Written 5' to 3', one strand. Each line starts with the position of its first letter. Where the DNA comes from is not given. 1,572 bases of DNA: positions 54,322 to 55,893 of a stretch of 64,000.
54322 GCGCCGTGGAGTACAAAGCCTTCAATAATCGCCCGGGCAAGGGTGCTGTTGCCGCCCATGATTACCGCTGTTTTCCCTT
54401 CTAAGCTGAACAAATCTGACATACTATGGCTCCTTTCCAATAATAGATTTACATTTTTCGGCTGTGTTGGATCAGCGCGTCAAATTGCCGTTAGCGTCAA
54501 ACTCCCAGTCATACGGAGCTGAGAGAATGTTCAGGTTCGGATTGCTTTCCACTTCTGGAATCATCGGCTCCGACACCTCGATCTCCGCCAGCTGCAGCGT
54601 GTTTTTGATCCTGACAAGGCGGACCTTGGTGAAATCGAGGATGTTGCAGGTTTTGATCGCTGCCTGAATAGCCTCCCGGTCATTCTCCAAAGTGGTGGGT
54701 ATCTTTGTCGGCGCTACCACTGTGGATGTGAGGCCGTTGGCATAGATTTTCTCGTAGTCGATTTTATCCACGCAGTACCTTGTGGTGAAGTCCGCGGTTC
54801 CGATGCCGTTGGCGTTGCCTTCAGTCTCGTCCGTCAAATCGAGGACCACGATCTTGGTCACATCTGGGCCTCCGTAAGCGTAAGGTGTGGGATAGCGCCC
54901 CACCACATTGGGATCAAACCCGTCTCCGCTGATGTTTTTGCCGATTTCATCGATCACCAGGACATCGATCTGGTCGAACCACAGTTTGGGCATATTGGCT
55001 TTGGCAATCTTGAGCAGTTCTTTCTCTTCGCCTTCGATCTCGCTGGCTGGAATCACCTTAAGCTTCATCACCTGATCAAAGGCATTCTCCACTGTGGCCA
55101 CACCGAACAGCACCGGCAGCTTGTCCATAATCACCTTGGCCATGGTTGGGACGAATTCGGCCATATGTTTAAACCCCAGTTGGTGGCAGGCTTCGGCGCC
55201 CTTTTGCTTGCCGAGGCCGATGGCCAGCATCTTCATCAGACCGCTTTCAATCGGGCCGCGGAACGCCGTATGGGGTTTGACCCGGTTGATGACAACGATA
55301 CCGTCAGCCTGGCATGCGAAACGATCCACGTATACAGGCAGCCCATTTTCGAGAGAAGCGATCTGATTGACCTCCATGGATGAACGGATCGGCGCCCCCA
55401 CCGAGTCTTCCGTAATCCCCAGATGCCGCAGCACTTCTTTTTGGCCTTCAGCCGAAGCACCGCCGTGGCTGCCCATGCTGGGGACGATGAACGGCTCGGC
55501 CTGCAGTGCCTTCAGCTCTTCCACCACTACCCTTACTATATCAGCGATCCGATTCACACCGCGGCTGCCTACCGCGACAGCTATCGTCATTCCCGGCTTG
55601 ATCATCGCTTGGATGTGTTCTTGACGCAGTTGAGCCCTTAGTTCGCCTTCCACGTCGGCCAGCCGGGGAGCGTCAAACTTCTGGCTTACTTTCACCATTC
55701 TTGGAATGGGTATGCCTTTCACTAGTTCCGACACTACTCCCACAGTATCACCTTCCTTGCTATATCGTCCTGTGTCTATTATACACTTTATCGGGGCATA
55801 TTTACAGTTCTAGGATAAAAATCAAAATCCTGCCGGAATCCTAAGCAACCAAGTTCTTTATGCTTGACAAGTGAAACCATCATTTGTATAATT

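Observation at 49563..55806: Single operon linking a LarA-family racemase/epimerase, an SDR dehydrogenase, a putative corrinoid/ECF uptake pair and a four-subunit Na+-pumping oxaloacetate-decarboxylase-type complex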

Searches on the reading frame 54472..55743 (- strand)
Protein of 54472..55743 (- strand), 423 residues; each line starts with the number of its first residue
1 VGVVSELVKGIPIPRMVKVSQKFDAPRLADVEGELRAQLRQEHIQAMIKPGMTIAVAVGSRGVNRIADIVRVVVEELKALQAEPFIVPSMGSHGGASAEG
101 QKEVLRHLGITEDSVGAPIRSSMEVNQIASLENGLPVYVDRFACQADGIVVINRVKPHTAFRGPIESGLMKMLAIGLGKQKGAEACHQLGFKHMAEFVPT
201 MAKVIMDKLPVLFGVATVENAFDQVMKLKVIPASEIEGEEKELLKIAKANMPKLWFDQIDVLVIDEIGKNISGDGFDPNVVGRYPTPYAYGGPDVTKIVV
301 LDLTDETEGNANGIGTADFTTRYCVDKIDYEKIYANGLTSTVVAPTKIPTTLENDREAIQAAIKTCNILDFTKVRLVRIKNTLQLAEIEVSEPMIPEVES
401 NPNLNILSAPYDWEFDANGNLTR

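Call 3: search_protein_families(library=pfam, proteins=[window:54472-55743:-], max_evalue=0.01)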
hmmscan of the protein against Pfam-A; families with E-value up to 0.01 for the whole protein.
window:54472-55743:- (423 aa): 2 families
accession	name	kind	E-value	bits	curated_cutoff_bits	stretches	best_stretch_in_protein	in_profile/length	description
PF09861.14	Lar_N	-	5.9e-08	32.6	23.3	1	30-190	33-195/204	Lactate racemase N-terminal domain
PF04015.17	DUF362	-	2e-05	25.2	24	1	63-219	16-169/200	Domain of unknown function (DUF362)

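Call 4: search_protein_families(library=ncbifam, proteins=[window:54472-55743:-], max_evalue=0.01)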
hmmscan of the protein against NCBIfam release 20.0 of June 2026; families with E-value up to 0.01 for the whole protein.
window:54472-55743:- (423 aa): 4 families
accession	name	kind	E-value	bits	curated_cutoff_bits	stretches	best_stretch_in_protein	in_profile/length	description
NF052515.1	NPN_iso_grp_22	equivalog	1.2e-174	580.8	400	1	13-400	1-391/392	nickel pincer cofactor-dependent isomerase, group 22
NF052593.1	NPN_racem_MAR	equivalog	2.4e-05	23.1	500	1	26-194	33-203/415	nickel-dependent malate racemase, LarAH6 family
NF052595.1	NPN_LarAH5_MAR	equivalog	6e-05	22.2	462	1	30-196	37-204/415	nickel-dependent malate racemase, LarAH5 family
NF052525.1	NPN_LarAH10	equivalog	0.0056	15.4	540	0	29-159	34-174/426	NPN-dependent 2-hydroxyacid racemase, LarAH10 family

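Call 8: find_homologous_proteins(query=window:54472-55743:-, max_evalue=0.00001)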
Query window:54472-55743:- (423 aa): 8000 proteins with E <= 0.00001 among 8000 candidates; the best 120 are listed.
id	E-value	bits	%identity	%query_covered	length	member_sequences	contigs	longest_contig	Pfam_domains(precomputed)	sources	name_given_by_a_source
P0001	5.1e-277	936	100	100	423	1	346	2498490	PF04015.18,PF09861.15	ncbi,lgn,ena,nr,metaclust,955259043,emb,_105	ncbi:MAG: lactate racemase domain-containing protein [Limnochordia bacterium]|nr:lactate racemase do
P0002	1.3e-276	935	100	100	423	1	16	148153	PF04015.18,PF09861.15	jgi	jgi:hypothetical protein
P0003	1.9e-276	934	100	100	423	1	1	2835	PF04015.18,PF09861.15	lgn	-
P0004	3.4e-276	933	100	100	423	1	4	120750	PF04015.18,PF09861.15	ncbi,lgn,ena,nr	ncbi:MAG TPA: lactate racemase domain-containing protein [Limnochordia bacterium]|nr:lactate racemas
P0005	3.5e-276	933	100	100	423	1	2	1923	PF04015.18,PF09861.15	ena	-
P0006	3.6e-276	933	100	100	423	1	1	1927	PF04015.18,PF09861.15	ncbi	ncbi:MAG: lactate racemase domain-containing protein [Limnochordia bacterium]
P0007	7.8e-276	932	100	100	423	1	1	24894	PF04015.18,PF09861.15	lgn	-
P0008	9.0e-276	932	100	100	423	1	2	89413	PF04015.18,PF09861.15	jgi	-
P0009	2.4e-267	904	100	96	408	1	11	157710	PF04015.18,PF09861.15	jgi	jgi:hypothetical protein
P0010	1.6e-266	902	100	96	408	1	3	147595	PF04015.18,PF09861.15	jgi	-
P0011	3.4e-255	864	91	100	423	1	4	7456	PF04015.18,PF09861.15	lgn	-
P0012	4.7e-255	864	91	100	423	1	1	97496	PF09861.15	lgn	-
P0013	2.5e-254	861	90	100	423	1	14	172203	PF09861.15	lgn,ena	-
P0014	9.3e-248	840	88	100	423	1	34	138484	PF04015.18,PF09861.15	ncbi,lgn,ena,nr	ncbi:MAG TPA: DUF2088 domain-containing protein [Firmicutes bacterium]|nr:DUF2088 domain-containing 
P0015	2.2e-247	839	88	100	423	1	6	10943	PF04015.18,PF09861.15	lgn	-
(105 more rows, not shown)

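Call 20: find_encoding_contigs(protein=P0001, flank=10000, max_places=4)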
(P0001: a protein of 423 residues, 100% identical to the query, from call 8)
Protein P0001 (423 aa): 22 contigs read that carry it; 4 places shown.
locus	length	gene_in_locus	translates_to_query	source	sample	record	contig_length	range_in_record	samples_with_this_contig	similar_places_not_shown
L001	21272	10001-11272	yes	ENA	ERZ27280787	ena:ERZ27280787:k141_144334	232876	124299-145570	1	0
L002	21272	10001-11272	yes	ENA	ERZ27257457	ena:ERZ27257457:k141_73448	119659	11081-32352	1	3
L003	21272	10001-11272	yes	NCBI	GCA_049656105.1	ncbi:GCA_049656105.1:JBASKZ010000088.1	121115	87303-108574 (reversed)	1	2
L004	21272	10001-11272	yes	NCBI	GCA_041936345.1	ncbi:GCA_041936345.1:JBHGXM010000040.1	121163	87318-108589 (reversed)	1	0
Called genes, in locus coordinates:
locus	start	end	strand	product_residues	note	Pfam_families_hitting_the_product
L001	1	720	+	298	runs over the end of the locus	-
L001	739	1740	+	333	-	PF00528:BPD_transp_1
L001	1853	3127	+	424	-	PF01547:SBP_bac_1 (weak)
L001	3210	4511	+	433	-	PF01547:SBP_bac_1 (weak), PF13416:SBP_bac_8 (faint)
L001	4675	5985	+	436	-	PF01547:SBP_bac_1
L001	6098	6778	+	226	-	PF16316:DUF4956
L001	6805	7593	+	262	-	PF09359:VTC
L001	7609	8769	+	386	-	PF23952:LRR_EndoS (faint), PF13855:LRR_8 (faint), PF12799:LRR_4, PF23598:LRR_14, PF12799:LRR_4 (weak), PF00932:LTD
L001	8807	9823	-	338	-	PF18152:DAHP_snth_FXD, PF00793:DAHP_synth_1, PF03102:NeuB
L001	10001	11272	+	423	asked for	PF09861:Lar_N, PF04015:DUF362 (weak)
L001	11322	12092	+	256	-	PF00106:adh_short, PF08659:KR, PF13561:adh_short_C2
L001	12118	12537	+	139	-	PF14478:DUF4430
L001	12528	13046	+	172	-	PF12822:ECF_trnsprt (weak)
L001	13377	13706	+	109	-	PF25973:BSH_CzcB (faint), PF25919:BSH_CusB (faint), PF25917:BSH_RND, PF00364:Biotin_lipoyl, PF25984:BSH_YknX (weak)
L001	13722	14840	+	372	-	PF03977:OAD_beta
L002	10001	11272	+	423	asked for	PF09861:Lar_N, PF04015:DUF362 (weak)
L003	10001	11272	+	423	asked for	PF09861:Lar_N, PF04015:DUF362 (weak)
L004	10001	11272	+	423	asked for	PF09861:Lar_N, PF04015:DUF362 (weak)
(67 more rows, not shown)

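Call 22: find_related_loci(query=A1, collection=genome_contigs, flank=10000)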
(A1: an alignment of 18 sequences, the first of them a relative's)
Query A1 (423 aa) in genome_contigs; peptide patterns used: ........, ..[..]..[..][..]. (x = any residue, [..] = any of these).
599 stretches matched a pattern (row limit reached: there are more); 579 encode a relative of the query (tblastn E <= 1e-3); the best 80 are kept; 80 distinct loci.
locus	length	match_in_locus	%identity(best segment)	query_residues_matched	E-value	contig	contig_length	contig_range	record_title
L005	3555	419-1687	87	1-423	0e+0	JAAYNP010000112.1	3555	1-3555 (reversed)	MAG: Bacillota bacterium isolate AS21ysBPME_219 223095_AS21, whole genome shotgun sequence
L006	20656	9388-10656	76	1-423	0e+0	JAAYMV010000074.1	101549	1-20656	MAG: Bacillota bacterium isolate AS20ysBPTH_50 48696_AS20, whole genome shotgun sequence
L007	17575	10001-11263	74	1-421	0e+0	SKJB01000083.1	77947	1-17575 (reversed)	MAG: Limnochordia bacterium isolate CSBr16_88 CSBr16-41, whole genome shotgun sequence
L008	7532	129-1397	72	1-423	0e+0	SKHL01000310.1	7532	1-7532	MAG: Limnochordia bacterium isolate CSBr16_202 CSBr16-13817, whole genome shotgun sequence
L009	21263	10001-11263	69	1-421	0e+0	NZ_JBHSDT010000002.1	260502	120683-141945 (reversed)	Gracilibacillus xinjiangensis strain CGMCC 1.12449 platanus_K_17_124_2, whole genome shotgun sequence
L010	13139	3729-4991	69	1-421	0e+0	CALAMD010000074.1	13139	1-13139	MAG TPA_asm: uncultured Bacillaceae bacterium isolate SRR6713625_bin.20_CONCOCT_v1.1_MAG genome assembly, contig: ERZ794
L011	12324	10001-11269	68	1-423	0e+0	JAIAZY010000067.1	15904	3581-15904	Bacillus sp. IITD106 67, whole genome shotgun sequence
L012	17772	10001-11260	69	1-420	0e+0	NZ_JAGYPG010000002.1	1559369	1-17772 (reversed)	Lederbergia citri strain FJAT-49780 Scaffold2, whole genome shotgun sequence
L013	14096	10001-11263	68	1-421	0e+0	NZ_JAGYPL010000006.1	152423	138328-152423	Bacillus sp. FJAT-49711 Scaffold6, whole genome shotgun sequence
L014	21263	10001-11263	67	1-421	0e+0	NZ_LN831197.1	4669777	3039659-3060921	Bacillus niameyensis strain SIT3, whole genome shotgun sequence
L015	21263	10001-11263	69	1-421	0e+0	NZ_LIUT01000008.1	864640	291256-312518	Paenibacillus solani strain FJAT-22460 super5, whole genome shotgun sequence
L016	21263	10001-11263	68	1-421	0e+0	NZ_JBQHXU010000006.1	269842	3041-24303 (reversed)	Gracilibacillus sp. HCP3S3_G5_2 contig00006, whole genome shotgun sequence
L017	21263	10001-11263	67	1-421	0e+0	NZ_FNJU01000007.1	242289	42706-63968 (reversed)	Litchfieldia salsa strain IBRC-M10078, whole genome shotgun sequence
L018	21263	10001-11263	67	1-421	0e+0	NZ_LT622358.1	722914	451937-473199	Bacillus massiliglaciei strain Marseille-P2600T, whole genome shotgun sequence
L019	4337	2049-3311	66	1-421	0e+0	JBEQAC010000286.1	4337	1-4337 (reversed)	MAG: Bacillaceae bacterium isolate 03V1_S199.semibin_refined.065_sub NODE_12673_length_4337_cov_5.352732, whole genome s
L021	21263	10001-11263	67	1-421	0e+0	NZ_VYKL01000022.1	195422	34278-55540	Niallia endozanthoxylica strain MER_TA_151 MER-TA-151_1_(paired)_trimmed_(paired)_contig_22, whole genome shotgun sequen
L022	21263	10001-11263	68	1-421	0e+0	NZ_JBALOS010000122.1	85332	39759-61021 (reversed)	Neobacillus drentensis strain JJ1551 JJ-1551_contig_123, whole genome shotgun sequence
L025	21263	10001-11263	67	1-421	0e+0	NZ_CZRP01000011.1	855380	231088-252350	Gracilibacillus massiliensis strain Awa-1, whole genome shotgun sequence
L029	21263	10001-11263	66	1-421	0e+0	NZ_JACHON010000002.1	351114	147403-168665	Gracilibacillus halotolerans strain DSM 11805 Ga0373195_02, whole genome shotgun sequence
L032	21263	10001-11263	67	1-421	0e+0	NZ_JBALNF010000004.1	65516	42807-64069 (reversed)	Neobacillus vireti strain JJ405 JJ-405_contig_4, whole genome shotgun sequence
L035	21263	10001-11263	66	1-421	0e+0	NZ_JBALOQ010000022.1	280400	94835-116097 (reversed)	Bacillus sp. JJ1562 JJ-1562_contig_23, whole genome shotgun sequence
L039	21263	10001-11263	67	1-421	0e+0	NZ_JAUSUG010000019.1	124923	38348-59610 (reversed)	Evansella vedderi strain DSM 9768 Ga0480541_19, whole genome shotgun sequence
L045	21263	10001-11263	67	1-421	0e+0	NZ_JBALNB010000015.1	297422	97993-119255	Neobacillus vireti strain JJ479 JJ-479_contig_15, whole genome shotgun sequence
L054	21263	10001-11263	66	1-421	0e+0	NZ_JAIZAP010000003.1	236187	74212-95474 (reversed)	Aquibacillus saliphilus strain KHM2 3, whole genome shotgun sequence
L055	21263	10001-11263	66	1-421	0e+0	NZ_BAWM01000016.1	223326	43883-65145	Neobacillus niacini strain F8, whole genome shotgun sequence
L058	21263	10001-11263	67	1-421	0e+0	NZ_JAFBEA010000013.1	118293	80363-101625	Virgibacillus halotolerans strain DSM 25060 Ga0454041_13, whole genome shotgun sequence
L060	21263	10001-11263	67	1-421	0e+0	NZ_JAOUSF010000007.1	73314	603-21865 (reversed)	Perspicuibacillus lycopersici strain JCM 19140 TSA8126_7, whole genome shotgun sequence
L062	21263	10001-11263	65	1-421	0e+0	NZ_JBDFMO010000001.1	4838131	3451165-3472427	Bacillus sp. 1P02SD contig_1, whole genome shotgun sequence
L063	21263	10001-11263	66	1-421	0e+0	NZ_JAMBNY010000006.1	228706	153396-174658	Paenibacillus camelliae strain TA 29 NODE_6_, whole genome shotgun sequence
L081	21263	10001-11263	65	1-421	0e+0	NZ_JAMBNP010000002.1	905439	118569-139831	Paenibacillus glycanilyticus strain MERTA38 NODE_2_, whole genome shotgun sequence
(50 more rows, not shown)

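Call 27: search_protein_families(library=pfam, proteins=[L008:3079-3954:+, L008:3978-5048:+, L008:5085-6365:+, L008:6828-7082:+], max_evalue=0.001)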
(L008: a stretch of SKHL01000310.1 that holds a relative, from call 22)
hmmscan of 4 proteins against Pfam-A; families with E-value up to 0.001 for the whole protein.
L008:3079-3954:+ (291 aa): 1 family
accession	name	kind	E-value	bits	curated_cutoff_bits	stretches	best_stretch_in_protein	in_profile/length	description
PF01497.23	Peripla_BP_2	-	6.4e-34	117.8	27.5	1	49-267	1-232/235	Periplasmic binding protein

L008:3978-5048:+ (356 aa): 1 family
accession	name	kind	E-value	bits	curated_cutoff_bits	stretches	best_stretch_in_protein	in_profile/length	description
PF01032.23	FecCD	-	1.3e-94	317.2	26.5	1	28-350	2-311/311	FecCD transport family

L008:5085-6365:+ (426 aa): 6 families
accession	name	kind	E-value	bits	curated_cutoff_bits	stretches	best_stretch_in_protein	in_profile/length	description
PF00005.33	ABC_tran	-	1.5e-32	113.5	25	1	28-177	1-137/137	ABC transporter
PF02463.25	SMC_N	-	4.5e-09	36.5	40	1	40-221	26-213/220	RecF/RecN/SMC N terminal domain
PF13304.12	AAA_21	-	1.6e-07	32.2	27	1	40-61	1-28/304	AAA domain, putative AbiEii toxin, Type IV TA system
PF13401.12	AAA_22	-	7.9e-05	23.4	27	1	42-206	9-122/130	AAA domain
PF13476.12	AAA_23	-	0.00012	23.3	27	1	36-59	18-40/201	AAA domain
PF13175.12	AAA_15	-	0.00095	19.3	32.1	0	29-65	15-50/374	AAA ATPase domain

L008:6828-7082:+ (84 aa): 1 family
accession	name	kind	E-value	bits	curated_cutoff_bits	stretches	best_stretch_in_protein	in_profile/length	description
PF04277.18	OAD_gamma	-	9.4e-05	23.5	27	1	5-47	2-44/76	Oxaloacetate decarboxylase, gamma chain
